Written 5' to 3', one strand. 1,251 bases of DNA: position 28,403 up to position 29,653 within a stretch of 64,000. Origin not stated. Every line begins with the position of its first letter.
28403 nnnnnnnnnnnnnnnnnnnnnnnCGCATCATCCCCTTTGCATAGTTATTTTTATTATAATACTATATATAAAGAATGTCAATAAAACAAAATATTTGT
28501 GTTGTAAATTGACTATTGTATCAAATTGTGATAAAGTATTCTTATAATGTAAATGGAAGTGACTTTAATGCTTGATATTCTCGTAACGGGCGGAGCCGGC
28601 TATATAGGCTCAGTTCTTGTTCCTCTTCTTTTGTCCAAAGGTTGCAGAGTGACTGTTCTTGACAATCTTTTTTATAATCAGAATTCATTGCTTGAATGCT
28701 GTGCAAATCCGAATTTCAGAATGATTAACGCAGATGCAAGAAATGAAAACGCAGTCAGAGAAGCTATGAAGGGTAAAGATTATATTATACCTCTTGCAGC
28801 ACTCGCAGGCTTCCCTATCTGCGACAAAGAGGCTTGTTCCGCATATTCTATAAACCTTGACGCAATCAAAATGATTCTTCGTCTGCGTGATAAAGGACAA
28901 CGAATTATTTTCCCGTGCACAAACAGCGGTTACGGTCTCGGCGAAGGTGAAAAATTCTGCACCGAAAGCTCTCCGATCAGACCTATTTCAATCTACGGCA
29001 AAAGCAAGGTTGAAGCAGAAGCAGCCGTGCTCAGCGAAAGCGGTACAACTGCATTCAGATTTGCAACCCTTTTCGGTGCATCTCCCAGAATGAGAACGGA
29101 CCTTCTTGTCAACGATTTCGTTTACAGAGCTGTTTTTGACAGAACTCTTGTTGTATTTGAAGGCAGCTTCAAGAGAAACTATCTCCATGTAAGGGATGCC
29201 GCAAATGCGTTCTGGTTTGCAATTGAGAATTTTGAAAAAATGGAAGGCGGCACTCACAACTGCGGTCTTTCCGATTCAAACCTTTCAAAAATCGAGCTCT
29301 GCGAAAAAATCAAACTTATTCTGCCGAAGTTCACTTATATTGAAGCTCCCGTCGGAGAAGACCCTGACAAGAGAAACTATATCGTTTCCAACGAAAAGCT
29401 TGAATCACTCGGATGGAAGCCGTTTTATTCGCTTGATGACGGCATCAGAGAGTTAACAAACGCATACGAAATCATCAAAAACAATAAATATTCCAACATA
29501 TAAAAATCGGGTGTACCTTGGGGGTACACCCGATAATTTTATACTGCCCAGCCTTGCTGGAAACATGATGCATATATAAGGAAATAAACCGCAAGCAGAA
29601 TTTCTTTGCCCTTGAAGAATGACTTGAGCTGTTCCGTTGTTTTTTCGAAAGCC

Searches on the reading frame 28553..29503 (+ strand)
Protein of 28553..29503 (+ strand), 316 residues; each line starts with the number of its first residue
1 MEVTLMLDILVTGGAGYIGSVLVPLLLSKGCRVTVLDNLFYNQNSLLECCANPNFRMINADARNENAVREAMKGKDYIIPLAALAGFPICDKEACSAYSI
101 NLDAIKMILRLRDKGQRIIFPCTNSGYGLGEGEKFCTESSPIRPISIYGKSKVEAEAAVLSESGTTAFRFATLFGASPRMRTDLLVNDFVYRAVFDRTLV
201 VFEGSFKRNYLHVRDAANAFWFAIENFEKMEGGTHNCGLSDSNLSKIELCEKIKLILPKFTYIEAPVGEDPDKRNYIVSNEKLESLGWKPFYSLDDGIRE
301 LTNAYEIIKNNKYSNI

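Call 5: search_protein_families(library=pfam, proteins=[window:28553-29503:+], max_evalue=0.01)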
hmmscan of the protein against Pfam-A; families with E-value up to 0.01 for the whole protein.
window:28553-29503:+ (316 aa): 9 families
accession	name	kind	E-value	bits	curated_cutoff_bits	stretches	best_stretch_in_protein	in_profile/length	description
PF01370.27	Epimerase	-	6.2e-30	104.8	20.9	1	9-238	1-240/240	NAD dependent epimerase/dehydratase family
PF16363.11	GDP_Man_Dehyd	-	1.8e-23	83.9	27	1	10-300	1-331/332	GDP-mannose 4,6 dehydratase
PF04321.23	RmlD_sub_bind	-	1.6e-13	50.8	27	1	9-179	3-157/287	RmlD substrate binding domain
PF01073.25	3Beta_HSD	-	3.5e-09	36.5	22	1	10-175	1-183/280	3-beta hydroxysteroid dehydrogenase/isomerase family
PF02719.21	Polysacc_synt_2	-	2.2e-07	30.8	20.2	1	9-109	1-112/293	Polysaccharide biosynthesis protein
PF13460.12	NAD_binding_10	-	1.5e-05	25.4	27.2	1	13-94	1-77/184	NAD(P)H-binding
PF05368.20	NmrA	-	0.00013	22.1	27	1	9-80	5-75/298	NmrA-like family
PF03435.24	Sacchrp_dh_NADP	-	0.0015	19.3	25.1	1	14-82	5-76/129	Saccharopine dehydrogenase NADP binding domain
PF00106.31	adh_short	-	0.0062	16.5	26.6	1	9-73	3-69/195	short chain dehydrogenase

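Call 6: search_protein_families(library=ncbifam, proteins=[window:28553-29503:+], max_evalue=0.01)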
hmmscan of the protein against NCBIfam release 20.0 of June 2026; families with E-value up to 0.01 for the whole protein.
window:28553-29503:+ (316 aa): 28 families (the best 25 are shown)
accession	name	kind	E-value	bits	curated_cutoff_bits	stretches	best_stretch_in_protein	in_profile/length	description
TIGR01179.1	galE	equivalog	8.2e-25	87.3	262.3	2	9-161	2-158/332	UDP-glucose 4-epimerase GalE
TIGR01181.1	dTDP_gluc_dehyt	equivalog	4.6e-22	78.5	365.1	1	9-306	2-312/321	dTDP-glucose 4,6-dehydratase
TIGR04180.1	EDH_00030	hypoth_equivalog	3.4e-15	55.9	475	1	9-257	1-256/297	NAD-dependent 4,6-dehydratase LegB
NF008872.0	PRK11908.1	equivalog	1.4e-13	50.7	294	1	7-257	2-271/349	bifunctional UDP-4-keto-pentose/UDP-xylose synthase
TIGR02197.1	heptose_epim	equivalog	1.7e-13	50.4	274.6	1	9-301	1-309/316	ADP-glyceromanno-heptose 6-epimerase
NF007956.0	PRK10675.1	subfamily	1e-11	44.6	394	1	8-157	2-158/338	UDP-glucose 4-epimerase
TIGR01214.1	rmlD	equivalog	1.5e-11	44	224.05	1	9-178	2-155/285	dTDP-4-dehydrorhamnose reductase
TIGR03466.1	HpnA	hypoth_equivalog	6.7e-11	41.6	367.65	1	9-160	3-153/327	hopanoid-associated sugar epimerase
NF042423.1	oxyalk_red_Shew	equivalog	9.7e-11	41.3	580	1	8-165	10-162/331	2-alkyl-3-oxoalkanoate reductase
NF007490.0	PRK10084.1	subfamily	3.2e-09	36.3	649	2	183-311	205-338/361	dTDP-glucose 4,6-dehydratase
NF043036.1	ErythonDh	equivalog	4.5e-09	36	325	1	8-157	2-158/321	D-erythronate dehydrogenase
NF005998.1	PRK08125.1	equivalog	2.5e-08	32.8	777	1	8-142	317-451/649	bifunctional UDP-4-amino-4-deoxy-L-arabinose formyltransferase/UDP-glucuronic acid oxidase ArnA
NF007582.0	PRK10217.1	equivalog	4.4e-08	32.6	698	1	7-46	2-44/355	dTDP-glucose 4,6-dehydratase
NF042422.1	oxyalk_red_OleD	equivalog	1.8e-07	30.9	580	1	8-227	2-218/329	2-alkyl-3-oxoalkanoate reductase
NF041015.1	UDPsulfquin_syn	equivalog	4.7e-07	29.1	575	1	185-302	238-360/384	UDP-sulfoquinovose synthase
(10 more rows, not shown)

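Call 30: search_solved_structures(query=window:28553-29503:+, max_evalue=1e-10)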
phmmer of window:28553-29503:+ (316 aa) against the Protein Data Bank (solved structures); distinct sequences matched with E-value up to 1e-10: 30.
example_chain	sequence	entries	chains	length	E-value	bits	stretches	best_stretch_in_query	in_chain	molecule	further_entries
6vo6_A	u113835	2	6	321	3.5e-106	357.8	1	8-315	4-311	Putative sugar-nucleotide epimerase/dehydratease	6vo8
8rdg_A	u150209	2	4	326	1.1e-24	90.1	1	9-301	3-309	SDR family NAD(P)-dependent oxidoreductase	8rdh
8rdi_A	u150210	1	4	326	4.1e-24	88.3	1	9-301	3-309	SDR family NAD(P)-dependent oxidoreductase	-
3ehe_A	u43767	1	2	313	1e-23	87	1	9-300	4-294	UDP-glucose 4-epimerase (GalE-1)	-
4lk3_A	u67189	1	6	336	7.7e-18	67.6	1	9-303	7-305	UDP-glucuronic acid decarboxylase 1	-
4gll_A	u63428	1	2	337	1.8e-17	66.4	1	9-303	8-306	UDP-glucuronic acid decarboxylase 1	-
4m55_A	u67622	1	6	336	1.9e-17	66.4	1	9-303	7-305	UDP-glucuronic acid decarboxylase 1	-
2b69_A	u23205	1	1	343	2.4e-17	66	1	9-302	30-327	UDP-glucuronate decarboxylase 1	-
6bi4_A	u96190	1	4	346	2e-16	63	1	7-306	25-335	dTDP-glucose 4,6-dehydratase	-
3icp_A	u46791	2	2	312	2.8e-16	62.5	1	9-269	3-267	NAD-dependent epimerase/dehydratase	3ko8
4zrm_A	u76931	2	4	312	1.8e-15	59.9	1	7-301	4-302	UDP-glucose 4-epimerase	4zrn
1orr_A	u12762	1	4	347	1.3e-14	57.1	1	7-302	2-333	CDP-tyvelose-2-epimerase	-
6wjb_A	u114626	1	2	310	2.5e-14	56.1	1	9-226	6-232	NAD-dependent epimerase/dehydratase family protein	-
6dnt_A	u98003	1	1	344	6.1e-14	54.8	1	8-242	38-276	NAD-dependent epimerase/dehydratase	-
6wj9_A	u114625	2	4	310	1.2e-13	53.9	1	9-226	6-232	NAD-dependent epimerase/dehydratase family protein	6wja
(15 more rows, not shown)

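Call 76: search_solved_structures(query=window:28553-29503:+, max_evalue=1e-50, show_alignments=1)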
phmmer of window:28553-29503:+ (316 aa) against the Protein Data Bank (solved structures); distinct sequences matched with E-value up to 1e-50: 1.
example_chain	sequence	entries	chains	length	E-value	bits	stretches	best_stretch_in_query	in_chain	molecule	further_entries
6vo6_A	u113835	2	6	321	3.5e-106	357.8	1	8-315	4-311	Putative sugar-nucleotide epimerase/dehydratease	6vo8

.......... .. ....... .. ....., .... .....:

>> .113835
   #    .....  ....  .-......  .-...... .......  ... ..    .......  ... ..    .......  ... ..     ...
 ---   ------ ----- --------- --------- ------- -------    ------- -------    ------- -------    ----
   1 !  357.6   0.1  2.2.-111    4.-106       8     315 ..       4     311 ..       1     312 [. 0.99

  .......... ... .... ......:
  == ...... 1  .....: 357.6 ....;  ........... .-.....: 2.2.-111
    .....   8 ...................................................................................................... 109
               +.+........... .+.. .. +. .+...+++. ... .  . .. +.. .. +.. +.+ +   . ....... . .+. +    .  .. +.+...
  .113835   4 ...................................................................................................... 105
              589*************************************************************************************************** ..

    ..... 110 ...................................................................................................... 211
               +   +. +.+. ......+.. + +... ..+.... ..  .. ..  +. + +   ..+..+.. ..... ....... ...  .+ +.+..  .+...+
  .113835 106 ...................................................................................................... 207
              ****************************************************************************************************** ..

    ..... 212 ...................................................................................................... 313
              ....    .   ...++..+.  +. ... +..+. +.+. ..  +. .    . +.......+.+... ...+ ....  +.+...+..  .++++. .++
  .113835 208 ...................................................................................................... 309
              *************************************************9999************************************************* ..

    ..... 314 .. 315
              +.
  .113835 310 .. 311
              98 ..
